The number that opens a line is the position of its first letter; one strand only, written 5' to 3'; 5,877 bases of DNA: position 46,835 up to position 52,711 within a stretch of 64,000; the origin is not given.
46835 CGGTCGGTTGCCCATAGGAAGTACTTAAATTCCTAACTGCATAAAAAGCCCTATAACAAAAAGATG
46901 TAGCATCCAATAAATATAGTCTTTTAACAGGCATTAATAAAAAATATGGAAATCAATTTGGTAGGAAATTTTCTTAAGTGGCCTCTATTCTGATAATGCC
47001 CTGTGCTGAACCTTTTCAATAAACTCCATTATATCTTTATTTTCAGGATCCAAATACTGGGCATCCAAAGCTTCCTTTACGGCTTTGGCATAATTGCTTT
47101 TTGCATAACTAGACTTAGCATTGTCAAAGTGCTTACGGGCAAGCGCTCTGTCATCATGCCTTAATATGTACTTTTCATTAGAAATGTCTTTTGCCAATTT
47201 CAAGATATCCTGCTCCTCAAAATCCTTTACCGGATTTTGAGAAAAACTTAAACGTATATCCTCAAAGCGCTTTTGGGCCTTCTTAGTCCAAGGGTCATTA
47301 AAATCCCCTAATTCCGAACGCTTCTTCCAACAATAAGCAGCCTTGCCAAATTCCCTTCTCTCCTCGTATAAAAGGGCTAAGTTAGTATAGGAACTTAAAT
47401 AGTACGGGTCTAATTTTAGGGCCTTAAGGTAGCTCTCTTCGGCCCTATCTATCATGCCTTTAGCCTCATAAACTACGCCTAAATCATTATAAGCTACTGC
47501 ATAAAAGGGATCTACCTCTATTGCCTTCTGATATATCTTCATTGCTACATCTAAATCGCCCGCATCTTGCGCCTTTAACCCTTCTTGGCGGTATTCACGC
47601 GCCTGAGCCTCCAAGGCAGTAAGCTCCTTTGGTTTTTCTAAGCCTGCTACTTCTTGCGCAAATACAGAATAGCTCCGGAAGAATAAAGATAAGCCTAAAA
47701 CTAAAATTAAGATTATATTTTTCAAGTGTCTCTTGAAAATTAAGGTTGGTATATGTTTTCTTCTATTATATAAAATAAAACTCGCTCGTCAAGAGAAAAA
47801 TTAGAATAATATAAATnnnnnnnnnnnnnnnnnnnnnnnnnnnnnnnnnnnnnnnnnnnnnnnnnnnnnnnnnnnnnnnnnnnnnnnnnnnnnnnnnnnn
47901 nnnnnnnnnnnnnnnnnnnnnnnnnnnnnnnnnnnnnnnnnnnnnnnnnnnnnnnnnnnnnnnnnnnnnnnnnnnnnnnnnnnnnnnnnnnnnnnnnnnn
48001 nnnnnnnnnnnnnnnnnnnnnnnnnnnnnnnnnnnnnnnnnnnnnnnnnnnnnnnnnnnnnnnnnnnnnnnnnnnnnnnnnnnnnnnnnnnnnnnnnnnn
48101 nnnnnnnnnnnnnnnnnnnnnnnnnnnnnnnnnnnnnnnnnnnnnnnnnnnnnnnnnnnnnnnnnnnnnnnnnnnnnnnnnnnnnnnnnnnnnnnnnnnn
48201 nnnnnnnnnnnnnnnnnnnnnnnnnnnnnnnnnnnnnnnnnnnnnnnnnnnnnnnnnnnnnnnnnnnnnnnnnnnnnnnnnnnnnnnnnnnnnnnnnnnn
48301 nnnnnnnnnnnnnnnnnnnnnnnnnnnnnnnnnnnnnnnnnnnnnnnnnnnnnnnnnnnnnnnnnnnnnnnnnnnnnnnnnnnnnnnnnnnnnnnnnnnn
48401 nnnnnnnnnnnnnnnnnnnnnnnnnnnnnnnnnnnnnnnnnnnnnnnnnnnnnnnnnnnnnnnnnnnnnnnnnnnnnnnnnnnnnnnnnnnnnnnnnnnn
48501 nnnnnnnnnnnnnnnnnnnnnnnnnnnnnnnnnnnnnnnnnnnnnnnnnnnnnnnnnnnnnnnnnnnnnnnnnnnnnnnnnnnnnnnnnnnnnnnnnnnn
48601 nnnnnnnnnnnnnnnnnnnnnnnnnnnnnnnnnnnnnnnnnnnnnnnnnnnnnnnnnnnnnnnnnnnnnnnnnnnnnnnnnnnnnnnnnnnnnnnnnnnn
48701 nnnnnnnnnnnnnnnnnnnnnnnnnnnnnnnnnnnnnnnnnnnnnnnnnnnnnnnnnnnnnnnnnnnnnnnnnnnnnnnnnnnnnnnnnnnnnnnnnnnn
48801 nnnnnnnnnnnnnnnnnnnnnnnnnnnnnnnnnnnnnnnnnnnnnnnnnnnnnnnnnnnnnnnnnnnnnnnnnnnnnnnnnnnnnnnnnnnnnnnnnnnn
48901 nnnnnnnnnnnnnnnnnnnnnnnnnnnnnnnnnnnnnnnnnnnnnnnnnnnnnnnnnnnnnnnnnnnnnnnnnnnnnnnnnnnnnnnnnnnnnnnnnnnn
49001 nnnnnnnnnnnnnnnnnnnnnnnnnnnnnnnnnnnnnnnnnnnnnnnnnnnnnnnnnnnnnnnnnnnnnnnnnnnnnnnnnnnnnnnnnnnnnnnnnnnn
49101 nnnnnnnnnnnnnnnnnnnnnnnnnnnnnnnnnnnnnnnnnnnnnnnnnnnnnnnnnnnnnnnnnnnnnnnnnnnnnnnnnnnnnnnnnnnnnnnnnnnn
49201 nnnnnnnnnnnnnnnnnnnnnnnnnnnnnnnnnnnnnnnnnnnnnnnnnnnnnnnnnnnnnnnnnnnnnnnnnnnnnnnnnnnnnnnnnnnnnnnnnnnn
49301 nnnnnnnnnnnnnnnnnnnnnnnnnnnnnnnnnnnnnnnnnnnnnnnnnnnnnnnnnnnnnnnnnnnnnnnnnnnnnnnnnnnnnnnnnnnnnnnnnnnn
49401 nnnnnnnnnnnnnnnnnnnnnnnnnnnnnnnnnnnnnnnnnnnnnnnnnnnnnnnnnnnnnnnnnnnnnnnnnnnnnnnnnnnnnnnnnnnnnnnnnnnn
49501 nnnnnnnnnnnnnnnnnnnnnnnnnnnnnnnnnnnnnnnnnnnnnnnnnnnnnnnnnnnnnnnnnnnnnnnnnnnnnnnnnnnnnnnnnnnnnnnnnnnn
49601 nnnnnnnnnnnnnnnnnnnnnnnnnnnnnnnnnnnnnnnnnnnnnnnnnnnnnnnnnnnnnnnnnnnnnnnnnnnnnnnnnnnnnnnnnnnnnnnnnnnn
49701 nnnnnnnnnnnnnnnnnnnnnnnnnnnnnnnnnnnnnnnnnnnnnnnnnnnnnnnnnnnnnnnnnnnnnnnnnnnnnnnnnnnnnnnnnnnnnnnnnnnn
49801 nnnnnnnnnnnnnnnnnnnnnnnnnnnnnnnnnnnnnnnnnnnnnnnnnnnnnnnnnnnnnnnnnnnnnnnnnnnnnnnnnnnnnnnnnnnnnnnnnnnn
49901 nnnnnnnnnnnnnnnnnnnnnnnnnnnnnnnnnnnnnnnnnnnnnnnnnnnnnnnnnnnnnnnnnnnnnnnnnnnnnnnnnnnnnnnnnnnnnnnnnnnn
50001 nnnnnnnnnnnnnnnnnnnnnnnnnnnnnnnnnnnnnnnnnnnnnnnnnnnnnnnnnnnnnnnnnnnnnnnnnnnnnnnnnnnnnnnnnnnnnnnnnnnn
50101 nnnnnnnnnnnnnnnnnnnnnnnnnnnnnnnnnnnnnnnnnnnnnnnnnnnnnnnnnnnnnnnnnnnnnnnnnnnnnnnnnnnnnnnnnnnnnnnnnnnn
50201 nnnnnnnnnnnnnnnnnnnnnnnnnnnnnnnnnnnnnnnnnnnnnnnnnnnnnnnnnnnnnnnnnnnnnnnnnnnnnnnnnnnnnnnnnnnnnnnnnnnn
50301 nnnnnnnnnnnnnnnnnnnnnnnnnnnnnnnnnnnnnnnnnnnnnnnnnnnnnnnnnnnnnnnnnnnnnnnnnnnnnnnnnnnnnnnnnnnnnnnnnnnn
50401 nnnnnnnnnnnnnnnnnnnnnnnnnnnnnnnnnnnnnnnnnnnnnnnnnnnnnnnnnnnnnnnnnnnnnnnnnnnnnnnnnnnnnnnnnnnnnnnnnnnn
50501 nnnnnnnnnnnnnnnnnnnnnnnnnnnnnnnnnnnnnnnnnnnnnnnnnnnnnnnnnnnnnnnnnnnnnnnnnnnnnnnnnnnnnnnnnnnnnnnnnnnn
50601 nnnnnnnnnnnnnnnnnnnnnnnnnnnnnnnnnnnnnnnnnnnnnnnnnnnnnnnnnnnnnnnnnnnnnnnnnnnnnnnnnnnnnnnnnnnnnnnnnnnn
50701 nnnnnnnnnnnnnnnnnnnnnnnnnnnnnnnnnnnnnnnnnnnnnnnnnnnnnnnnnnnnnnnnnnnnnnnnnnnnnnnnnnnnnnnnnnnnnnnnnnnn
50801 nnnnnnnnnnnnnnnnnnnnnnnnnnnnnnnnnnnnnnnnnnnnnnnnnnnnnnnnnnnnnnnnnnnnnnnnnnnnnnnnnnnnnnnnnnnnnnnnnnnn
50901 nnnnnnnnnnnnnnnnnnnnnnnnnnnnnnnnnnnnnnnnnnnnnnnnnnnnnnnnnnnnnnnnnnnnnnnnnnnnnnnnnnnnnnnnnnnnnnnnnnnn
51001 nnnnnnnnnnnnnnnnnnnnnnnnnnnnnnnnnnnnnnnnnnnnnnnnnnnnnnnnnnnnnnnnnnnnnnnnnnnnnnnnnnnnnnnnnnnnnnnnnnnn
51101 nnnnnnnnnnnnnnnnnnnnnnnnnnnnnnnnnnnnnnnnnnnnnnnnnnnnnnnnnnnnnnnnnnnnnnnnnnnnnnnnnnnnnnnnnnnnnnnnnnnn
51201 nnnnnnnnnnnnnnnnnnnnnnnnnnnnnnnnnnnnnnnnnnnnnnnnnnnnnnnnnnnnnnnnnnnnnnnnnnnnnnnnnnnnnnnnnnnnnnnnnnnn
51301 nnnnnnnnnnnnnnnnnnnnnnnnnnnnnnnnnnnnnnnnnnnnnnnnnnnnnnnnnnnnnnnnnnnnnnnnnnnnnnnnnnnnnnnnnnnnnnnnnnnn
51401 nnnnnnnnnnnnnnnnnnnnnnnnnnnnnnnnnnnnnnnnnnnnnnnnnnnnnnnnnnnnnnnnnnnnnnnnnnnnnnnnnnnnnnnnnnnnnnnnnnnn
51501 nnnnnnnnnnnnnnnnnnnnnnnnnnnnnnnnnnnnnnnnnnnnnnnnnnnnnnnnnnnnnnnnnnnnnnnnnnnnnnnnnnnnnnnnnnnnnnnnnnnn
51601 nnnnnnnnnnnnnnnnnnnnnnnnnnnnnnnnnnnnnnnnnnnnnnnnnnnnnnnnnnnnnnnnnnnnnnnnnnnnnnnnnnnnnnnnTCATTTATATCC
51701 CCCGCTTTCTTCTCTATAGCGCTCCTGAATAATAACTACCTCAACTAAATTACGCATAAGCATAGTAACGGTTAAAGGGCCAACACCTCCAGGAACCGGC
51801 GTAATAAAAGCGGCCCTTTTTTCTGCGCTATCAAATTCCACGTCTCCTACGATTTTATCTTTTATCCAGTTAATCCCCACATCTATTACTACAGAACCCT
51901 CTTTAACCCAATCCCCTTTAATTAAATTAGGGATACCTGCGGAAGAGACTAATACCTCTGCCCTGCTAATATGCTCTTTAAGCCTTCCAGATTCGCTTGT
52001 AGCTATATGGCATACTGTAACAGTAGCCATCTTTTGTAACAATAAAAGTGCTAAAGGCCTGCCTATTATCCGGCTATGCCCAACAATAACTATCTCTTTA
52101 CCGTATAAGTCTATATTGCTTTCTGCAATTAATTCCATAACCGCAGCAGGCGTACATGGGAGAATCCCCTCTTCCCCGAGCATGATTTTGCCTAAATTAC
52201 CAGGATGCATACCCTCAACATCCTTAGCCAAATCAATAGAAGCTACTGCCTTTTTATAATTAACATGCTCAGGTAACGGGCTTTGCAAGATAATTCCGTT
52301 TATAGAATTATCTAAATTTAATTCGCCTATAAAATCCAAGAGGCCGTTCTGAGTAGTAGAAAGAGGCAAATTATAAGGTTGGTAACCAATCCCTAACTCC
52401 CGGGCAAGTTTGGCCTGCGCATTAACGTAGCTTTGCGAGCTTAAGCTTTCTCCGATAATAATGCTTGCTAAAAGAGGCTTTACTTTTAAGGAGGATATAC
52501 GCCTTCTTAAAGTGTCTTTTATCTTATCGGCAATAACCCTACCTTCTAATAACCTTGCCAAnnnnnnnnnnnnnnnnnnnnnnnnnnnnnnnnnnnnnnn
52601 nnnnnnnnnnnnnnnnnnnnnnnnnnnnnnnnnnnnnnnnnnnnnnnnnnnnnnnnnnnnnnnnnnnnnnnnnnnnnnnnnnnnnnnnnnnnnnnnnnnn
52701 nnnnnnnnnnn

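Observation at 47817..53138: Folate C1 operon (fchA-folD-metF) continued by an FAD-oxidoreductase fragment and the AcsB-like gene, with no CODH, corrinoid protein or methyltransferase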

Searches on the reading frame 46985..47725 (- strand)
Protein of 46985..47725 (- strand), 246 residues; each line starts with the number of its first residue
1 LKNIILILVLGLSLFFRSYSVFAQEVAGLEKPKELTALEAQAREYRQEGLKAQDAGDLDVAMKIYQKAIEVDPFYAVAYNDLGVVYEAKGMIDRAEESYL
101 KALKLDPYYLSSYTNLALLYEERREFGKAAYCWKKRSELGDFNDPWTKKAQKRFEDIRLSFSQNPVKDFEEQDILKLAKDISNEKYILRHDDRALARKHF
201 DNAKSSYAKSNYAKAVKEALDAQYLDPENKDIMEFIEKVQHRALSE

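Call 3: search_protein_families(library=pfam, proteins=[window:46985-47725:-], max_evalue=0.01)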
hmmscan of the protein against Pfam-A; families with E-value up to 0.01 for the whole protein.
window:46985-47725:- (246 aa): 12 families
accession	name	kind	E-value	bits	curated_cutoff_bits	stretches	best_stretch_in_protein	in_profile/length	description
PF13431.12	TPR_17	-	1.4e-14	53.5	24.4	2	65-97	2-34/34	Tetratricopeptide repeat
PF07719.23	TPR_2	-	3.5e-13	49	27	1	77-108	2-33/34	Tetratricopeptide repeat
PF00515.34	TPR_1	-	1.9e-11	43.7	27.8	1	76-108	1-33/34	Tetratricopeptide repeat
PF13181.12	TPR_8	-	3e-11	43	25.7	1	78-107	3-32/34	Tetratricopeptide repeat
PF13414.12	TPR_11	-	9.7e-11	41.6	26.8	2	55-90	7-42/42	TPR repeat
PF13424.12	TPR_12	-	2.2e-09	37.8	30.1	2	54-105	15-74/77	Tetratricopeptide repeat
PF13432.12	TPR_16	-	4.8e-07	30.5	32.7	1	48-108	3-63/65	Tetratricopeptide repeat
PF13176.12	TPR_7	-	1.3e-05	25.4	27.9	0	79-106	2-31/36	Tetratricopeptide repeat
PF13374.12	TPR_10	-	2.4e-05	24.7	27.5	0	76-104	2-30/42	Tetratricopeptide repeat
PF13428.12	TPR_14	-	3e-05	24.7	23.5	0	78-117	3-42/44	Tetratricopeptide repeat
PF14559.12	TPR_19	-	4.4e-05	24.2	25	1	54-106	3-55/68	Tetratricopeptide repeat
PF10373.15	EST1_DNA_bind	-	0.0076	16.2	22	0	61-88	1-28/282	Est1 DNA/RNA binding domain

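Call 4: search_protein_families(library=ncbifam, proteins=[window:46985-47725:-], max_evalue=0.01)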
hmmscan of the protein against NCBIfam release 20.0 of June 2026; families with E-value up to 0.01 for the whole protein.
window:46985-47725:- (246 aa): 21 families
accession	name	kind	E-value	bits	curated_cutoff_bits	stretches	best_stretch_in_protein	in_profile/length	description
NF033762.1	social_mot_Tgl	equivalog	1.1e-10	41.3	225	1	47-133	36-123/252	social motility TPR repeat lipoprotein Tgl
NF040959.1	MamA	equivalog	1.7e-09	37.4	200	1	57-140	120-203/204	magnetosome protein MamA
NF002725.1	PRK02603.1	equivalog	3.7e-09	36.8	143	1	39-129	32-125/173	photosystem I assembly protein Ycf3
TIGR02521.1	type_IV_pilW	equivalog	4.4e-09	36.2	154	1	33-108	22-97/234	type IV pilus biogenesis/stability protein PilW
TIGR02917.1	PEP_TPR_lipo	equivalog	6.8e-08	30.9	312.2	1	54-124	443-513/899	XrtA/PEP-CTERM system TPR-repeat protein PrsT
NF008757.0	PRK11788.1-5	equivalog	7.4e-06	25.3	363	1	56-139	83-170/388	lipopolysaccharide assembly protein LapB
NF008391.2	PRK11189.1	equivalog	1.3e-05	24.8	250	1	50-125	73-150/297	lipoprotein NlpI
NF008756.0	PRK11788.1-4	equivalog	1.7e-05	24.1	474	1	55-141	82-172/389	lipopolysaccharide assembly protein LapB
NF008520.0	PRK11447.1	equivalog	4e-05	21.6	858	1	47-123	356-432/1157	cellulose synthase complex outer membrane protein BcsC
NF047507.1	TPR_BatC_Lepto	exception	4.6e-05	23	175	1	53-189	69-201/214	TPR repeat-containing protein BatC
TIGR00990.1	3a0801s09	subfamily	4.9e-05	22.1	757.25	1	42-153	127-237/615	mitochondrial import receptor subunit TOM70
NF033920.0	C39_PA2778_fam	equivalog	0.00012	21.6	150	1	37-131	151-245/255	PA2778 family cysteine peptidase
NF007540.1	PRK10153.1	equivalog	0.00015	20.8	400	1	29-107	410-487/516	lysine decarboxylation/transport transcriptional activator CadC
NF033758.1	gliding_GltE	equivalog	0.00019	20.5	225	1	63-123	73-133/411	adventurous gliding motility TPR repeat lipoprotein GltE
NF040658.1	Myxo_OME_TraC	equivalog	0.00061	18.6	500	0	183-241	69-127/602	outer membrane exchange accessory lipoprotein TraC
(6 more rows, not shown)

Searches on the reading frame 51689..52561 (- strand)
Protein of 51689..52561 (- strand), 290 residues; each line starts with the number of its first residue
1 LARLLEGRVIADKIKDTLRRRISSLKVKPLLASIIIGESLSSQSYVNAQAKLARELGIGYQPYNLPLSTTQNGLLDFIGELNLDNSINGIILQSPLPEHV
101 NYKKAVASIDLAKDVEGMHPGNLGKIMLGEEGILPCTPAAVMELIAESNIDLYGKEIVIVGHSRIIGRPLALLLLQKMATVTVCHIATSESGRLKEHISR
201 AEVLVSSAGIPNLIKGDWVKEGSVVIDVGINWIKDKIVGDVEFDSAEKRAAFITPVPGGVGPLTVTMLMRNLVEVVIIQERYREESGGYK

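Call 3: search_protein_families(library=pfam, proteins=[window:51689-52561:-], max_evalue=0.01)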
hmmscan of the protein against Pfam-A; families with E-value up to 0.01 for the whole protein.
window:51689-52561:- (290 aa): 2 families
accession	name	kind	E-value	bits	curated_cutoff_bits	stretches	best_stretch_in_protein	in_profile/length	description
PF02882.25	THF_DHG_CYH_C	-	3.3e-62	209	27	1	119-276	1-156/160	Tetrahydrofolate dehydrogenase/cyclohydrolase, NAD(P)-binding domain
PF00763.28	THF_DHG_CYH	-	3.4e-27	95.5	32.8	1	5-116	1-115/115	Tetrahydrofolate dehydrogenase/cyclohydrolase, catalytic domain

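Call 4: search_protein_families(library=ncbifam, proteins=[window:51689-52561:-], max_evalue=0.01)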
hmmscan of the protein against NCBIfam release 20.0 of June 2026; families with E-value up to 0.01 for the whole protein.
window:51689-52561:- (290 aa): 32 families (the best 25 are shown)
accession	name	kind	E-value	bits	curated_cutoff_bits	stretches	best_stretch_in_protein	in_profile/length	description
NF008058.0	PRK10792.1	equivalog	6.2e-88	294.5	355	1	2-275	3-278/285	bifunctional methylenetetrahydrofolate dehydrogenase/methenyltetrahydrofolate cyclohydrolase FolD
NF010773.0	PRK14176.1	equivalog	1.6e-86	290.3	437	1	3-274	9-281/287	bifunctional 5,10-methylene-tetrahydrofolate dehydrogenase/ 5,10-methylene-tetrahydrofolate cyclohydrolase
NF010787.0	PRK14191.1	equivalog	3.4e-86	288.9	423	1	3-278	2-279/285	bifunctional methylenetetrahydrofolate dehydrogenase/methenyltetrahydrofolate cyclohydrolase FolD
NF010785.0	PRK14188.1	subfamily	5.1e-81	271.9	396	1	1-276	2-286/297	bifunctional methylenetetrahydrofolate dehydrogenase/methenyltetrahydrofolate cyclohydrolase FolD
NF010769.0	PRK14172.1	equivalog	5.5e-81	271.8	392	1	1-275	1-276/278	bifunctional 5,10-methylene-tetrahydrofolate dehydrogenase/ 5,10-methylene-tetrahydrofolate cyclohydrolase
NF010763.0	PRK14166.1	equivalog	7.8e-81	271.2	501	1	4-274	3-275/282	bifunctional 5,10-methylene-tetrahydrofolate dehydrogenase/ 5,10-methylene-tetrahydrofolate cyclohydrolase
NF010770.0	PRK14173.1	equivalog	2.9e-80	269.6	411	1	2-280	3-282/287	bifunctional 5,10-methylene-tetrahydrofolate dehydrogenase/ 5,10-methylene-tetrahydrofolate cyclohydrolase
NF010780.0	PRK14183.1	equivalog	1e-79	267.7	480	1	3-274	2-275/283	bifunctional 5,10-methylene-tetrahydrofolate dehydrogenase/ 5,10-methylene-tetrahydrofolate cyclohydrolase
NF010786.0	PRK14189.1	subfamily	3.1e-79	266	421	1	2-275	3-277/285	bifunctional methylenetetrahydrofolate dehydrogenase/methenyltetrahydrofolate cyclohydrolase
NF010783.0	PRK14186.1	equivalog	2.8e-78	263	333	1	1-275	1-281/297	bifunctional methylenetetrahydrofolate dehydrogenase/methenyltetrahydrofolate cyclohydrolase FolD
NF010781.0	PRK14184.1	equivalog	6.9e-77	258.4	438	1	3-275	2-279/286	bifunctional 5,10-methylene-tetrahydrofolate dehydrogenase/ 5,10-methylene-tetrahydrofolate cyclohydrolase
NF010776.0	PRK14179.1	equivalog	1.9e-76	256.9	445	1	1-275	1-277/284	bifunctional methylenetetrahydrofolate dehydrogenase/methenyltetrahydrofolate cyclohydrolase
NF010764.0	PRK14167.1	subfamily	4.8e-76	255.8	477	1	1-280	1-290/297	bifunctional 5,10-methylene-tetrahydrofolate dehydrogenase/ 5,10-methylene-tetrahydrofolate cyclohydrolase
NF010775.0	PRK14178.1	equivalog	8.5e-76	254.8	465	1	4-276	2-271/279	bifunctional methylenetetrahydrofolate dehydrogenase/methenyltetrahydrofolate cyclohydrolase FolD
NF010789.1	PRK14193.1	equivalog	2.4e-74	250.1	401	1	1-275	1-277/281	bifunctional methylenetetrahydrofolate dehydrogenase/methenyltetrahydrofolate cyclohydrolase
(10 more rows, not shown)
